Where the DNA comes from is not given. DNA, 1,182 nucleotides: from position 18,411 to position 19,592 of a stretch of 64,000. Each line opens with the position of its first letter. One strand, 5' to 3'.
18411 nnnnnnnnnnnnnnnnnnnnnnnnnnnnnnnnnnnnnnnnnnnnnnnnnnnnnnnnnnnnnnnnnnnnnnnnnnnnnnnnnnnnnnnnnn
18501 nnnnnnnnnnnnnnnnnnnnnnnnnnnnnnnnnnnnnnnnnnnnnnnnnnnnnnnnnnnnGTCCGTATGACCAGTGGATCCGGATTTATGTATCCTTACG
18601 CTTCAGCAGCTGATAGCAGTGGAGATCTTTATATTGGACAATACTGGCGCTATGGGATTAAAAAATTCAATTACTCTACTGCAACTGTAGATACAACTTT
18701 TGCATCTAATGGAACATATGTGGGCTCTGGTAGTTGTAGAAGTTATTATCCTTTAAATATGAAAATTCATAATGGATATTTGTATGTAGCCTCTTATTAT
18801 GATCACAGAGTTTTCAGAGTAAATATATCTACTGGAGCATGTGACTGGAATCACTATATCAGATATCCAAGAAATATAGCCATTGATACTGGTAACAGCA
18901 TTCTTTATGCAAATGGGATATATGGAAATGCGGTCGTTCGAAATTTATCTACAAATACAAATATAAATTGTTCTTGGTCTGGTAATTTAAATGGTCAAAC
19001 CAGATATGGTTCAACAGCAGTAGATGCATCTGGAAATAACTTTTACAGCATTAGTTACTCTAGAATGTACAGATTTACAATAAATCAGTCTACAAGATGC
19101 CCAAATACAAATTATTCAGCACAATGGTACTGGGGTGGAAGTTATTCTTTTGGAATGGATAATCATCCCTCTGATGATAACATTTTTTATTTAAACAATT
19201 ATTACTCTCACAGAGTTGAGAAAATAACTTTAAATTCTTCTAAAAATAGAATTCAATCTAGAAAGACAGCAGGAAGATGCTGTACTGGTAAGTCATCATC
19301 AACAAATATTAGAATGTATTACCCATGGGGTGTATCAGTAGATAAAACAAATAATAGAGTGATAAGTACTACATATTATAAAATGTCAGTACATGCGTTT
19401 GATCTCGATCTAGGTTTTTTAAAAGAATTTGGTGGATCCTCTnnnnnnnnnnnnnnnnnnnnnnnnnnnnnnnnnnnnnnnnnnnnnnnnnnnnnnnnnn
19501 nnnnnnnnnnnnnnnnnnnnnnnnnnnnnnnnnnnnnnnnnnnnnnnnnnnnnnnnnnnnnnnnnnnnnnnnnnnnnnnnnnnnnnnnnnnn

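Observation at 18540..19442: PilY1 vWA domain split at its MIDAS loop by a six-repeat NHL-like beta-propeller insertion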

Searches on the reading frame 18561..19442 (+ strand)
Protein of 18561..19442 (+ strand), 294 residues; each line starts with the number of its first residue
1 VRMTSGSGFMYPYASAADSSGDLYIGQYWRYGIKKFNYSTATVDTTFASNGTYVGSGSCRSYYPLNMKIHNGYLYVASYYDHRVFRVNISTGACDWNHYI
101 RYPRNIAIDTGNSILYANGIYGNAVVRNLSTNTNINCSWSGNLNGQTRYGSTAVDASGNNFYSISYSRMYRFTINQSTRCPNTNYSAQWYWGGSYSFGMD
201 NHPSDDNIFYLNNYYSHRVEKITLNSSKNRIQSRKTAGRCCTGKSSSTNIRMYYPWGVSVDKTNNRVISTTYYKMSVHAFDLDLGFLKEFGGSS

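Call 13: search_protein_families(library=pfam, proteins=[window:18561-19442:+], max_evalue=10)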
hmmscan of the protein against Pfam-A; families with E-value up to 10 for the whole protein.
seq(294 aa): 1 family
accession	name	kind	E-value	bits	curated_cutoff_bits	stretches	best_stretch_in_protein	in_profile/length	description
PF01436.27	NHL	-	0.0058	17.1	20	1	253-268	2-16/28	NHL repeat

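Call 57: search_solved_structures(query=A5, max_evalue=10, show_alignments=2)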
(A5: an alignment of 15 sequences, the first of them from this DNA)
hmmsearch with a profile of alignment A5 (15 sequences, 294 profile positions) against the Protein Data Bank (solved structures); distinct sequences matched with E-value up to 10: 60.
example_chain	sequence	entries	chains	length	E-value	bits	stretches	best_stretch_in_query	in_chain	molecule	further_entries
6d69_A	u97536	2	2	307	1e-20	77.8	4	252-291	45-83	NHL Repeat Region of D. melanogaster Thin | Thin, isoform D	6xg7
7qrx_A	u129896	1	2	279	2.8e-17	66.5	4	247-292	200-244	E3 ubiquitin-protein ligase TRIM71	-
9jur_A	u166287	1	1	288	3.2e-17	66.4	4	247-292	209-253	E3 ubiquitin-protein ligase TRIM71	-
8j72_A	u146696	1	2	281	3.5e-17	66.2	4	247-292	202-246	E3 ubiquitin-protein ligase TRIM71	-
7djl_C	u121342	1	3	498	5.8e-17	65.5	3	252-293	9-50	Protein SUPPRESSOR OF QUENCHING 1, chloroplastic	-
7djm_A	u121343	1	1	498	6.3e-17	65.4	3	252-293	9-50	Protein SUPPRESSOR OF QUENCHING 1, chloroplastic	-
6fpt_A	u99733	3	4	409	1.7e-16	64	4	247-291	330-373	E3 ubiquitin-protein ligase TRIM71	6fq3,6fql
7djk_A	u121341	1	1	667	2.5e-16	63.4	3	252-293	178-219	Protein SUPPRESSOR OF QUENCHING 1, chloroplastic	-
7djj_A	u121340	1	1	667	2.5e-16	63.4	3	252-293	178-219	Protein SUPPRESSOR OF QUENCHING 1, chloroplastic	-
3wwa_A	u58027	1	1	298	2.9e-15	59.9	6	7-40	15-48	Pizza7H protein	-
6rej_A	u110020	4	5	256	1.2e-14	57.9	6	7-40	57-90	Pizza6-SH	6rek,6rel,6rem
6ren_A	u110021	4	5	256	1.2e-13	54.7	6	7-47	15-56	3fPizza6-SH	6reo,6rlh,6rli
3ww9_A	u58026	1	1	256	1.9e-13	54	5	7-40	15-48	pizza6 protein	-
6qsd_A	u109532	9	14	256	2.9e-13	53.4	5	7-40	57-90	Pizza6S | Pizza6-S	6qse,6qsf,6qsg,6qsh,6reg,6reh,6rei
7zq2_A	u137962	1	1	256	1.6e-12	50.9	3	7-40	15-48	Pizza6-RSH-TSH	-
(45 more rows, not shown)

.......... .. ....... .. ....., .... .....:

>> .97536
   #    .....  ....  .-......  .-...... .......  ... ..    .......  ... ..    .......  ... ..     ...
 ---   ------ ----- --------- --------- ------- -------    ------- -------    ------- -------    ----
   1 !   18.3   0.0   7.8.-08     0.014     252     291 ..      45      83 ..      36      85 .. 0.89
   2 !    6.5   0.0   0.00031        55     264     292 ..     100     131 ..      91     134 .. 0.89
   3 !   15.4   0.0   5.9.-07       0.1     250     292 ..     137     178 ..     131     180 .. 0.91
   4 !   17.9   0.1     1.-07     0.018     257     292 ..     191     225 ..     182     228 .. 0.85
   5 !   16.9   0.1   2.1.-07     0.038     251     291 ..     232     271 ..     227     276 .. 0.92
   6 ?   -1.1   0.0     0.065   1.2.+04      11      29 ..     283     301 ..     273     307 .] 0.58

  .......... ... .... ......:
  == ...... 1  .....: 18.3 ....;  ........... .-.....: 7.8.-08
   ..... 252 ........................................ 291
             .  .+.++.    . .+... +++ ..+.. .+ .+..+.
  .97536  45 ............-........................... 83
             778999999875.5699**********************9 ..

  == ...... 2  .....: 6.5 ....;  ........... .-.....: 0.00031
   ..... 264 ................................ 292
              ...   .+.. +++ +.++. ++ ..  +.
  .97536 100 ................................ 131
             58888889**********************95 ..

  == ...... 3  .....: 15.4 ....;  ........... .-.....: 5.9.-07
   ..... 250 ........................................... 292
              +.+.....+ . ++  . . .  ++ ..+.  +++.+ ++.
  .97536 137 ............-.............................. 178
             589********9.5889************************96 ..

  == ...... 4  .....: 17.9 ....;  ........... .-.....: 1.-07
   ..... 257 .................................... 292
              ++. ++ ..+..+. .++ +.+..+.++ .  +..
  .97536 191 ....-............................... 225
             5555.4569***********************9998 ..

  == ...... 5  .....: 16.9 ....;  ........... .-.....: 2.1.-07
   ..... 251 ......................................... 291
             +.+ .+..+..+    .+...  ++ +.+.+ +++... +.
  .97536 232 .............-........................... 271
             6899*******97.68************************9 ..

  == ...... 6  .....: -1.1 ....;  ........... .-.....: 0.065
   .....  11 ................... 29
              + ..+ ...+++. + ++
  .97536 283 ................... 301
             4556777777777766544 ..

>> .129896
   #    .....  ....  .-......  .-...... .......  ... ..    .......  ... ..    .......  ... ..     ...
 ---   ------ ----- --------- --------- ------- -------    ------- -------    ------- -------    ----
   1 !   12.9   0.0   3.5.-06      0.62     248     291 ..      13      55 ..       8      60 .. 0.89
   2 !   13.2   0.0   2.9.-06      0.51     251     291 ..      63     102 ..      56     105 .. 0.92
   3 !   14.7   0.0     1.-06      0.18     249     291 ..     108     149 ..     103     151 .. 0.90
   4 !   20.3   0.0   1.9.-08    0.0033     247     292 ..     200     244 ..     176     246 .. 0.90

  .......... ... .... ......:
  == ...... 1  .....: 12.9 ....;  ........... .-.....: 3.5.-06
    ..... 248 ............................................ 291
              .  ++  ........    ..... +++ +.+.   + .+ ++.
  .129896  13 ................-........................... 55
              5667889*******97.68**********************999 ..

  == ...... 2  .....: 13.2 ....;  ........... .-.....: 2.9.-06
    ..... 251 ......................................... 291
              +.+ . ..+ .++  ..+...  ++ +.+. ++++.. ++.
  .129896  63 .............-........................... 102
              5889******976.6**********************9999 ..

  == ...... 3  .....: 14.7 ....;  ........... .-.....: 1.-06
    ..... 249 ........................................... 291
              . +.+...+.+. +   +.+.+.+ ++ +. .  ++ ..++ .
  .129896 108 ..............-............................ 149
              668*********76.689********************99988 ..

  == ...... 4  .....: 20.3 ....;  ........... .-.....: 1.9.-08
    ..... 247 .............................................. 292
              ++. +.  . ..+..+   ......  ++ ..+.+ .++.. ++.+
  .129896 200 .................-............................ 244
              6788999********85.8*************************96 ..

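Call 58: search_protein_families(library=pfam, alignment_id=A5, max_evalue=0.01)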
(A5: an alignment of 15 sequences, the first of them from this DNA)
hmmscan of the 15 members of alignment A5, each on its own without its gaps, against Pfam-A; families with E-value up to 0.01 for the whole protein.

A. member 1, seq(293 aa): 1 family
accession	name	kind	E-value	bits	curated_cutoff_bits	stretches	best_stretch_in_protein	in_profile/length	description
PF01436.27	NHL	-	0.0057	17.1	20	0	252-267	2-16/28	NHL repeat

B. families by the number of members that match (of 15 scanned): 3 families
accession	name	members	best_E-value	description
PF01436.27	NHL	13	1e-09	NHL repeat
PF02191.22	OLF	1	0.00034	Olfactomedin-like domain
PF16819.11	DUF5074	1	0.0011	Domain of unknown function (DUF5074)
